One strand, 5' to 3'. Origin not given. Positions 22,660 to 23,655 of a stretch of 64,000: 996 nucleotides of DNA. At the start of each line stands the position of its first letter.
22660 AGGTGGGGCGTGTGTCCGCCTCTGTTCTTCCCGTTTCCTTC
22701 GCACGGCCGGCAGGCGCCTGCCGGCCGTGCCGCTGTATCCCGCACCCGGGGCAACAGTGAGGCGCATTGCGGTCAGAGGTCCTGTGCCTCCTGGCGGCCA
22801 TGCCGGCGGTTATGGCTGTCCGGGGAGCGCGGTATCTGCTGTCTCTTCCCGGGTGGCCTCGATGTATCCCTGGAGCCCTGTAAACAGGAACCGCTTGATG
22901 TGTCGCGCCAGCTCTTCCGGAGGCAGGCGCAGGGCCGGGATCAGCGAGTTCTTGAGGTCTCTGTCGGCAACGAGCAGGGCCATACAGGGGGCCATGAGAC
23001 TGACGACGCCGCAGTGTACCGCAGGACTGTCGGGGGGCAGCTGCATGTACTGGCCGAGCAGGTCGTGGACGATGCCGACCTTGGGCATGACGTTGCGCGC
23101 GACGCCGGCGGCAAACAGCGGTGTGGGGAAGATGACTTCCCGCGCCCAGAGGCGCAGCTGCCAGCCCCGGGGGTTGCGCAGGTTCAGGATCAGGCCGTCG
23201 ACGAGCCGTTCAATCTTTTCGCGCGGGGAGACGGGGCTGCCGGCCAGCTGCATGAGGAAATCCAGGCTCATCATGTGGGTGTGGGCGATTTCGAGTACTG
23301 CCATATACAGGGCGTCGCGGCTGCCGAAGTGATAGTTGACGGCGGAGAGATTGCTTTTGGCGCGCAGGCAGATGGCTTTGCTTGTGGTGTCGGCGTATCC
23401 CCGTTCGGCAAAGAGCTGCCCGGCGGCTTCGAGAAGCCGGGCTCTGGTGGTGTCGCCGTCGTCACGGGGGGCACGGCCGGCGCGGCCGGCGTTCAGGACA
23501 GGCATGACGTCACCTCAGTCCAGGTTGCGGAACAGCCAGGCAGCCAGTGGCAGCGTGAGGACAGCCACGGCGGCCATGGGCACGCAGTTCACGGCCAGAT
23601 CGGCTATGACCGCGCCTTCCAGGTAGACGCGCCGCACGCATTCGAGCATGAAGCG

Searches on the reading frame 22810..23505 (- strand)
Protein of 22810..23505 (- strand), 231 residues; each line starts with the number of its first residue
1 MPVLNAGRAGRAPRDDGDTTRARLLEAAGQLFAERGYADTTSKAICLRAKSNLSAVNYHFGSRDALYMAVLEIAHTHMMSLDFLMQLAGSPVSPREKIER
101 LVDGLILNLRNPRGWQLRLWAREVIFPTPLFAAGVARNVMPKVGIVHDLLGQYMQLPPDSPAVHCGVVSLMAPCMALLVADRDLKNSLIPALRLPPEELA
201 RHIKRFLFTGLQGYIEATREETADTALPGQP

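Call 34: search_protein_families(library=pfam, proteins=[window:22810-23505:-])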
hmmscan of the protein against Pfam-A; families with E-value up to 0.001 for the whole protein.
window:22810-23505:- (231 aa): 2 families
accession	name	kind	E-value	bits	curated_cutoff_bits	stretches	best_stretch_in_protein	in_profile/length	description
PF00440.29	TetR_N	-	4e-10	39.8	24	1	24-69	1-46/47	Bacterial regulatory proteins, tetR family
PF09209.16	CecR_C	-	5.7e-10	39.8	24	1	94-210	1-124/125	HTH-type transcriptional dual regulator CecR, C-terminal domain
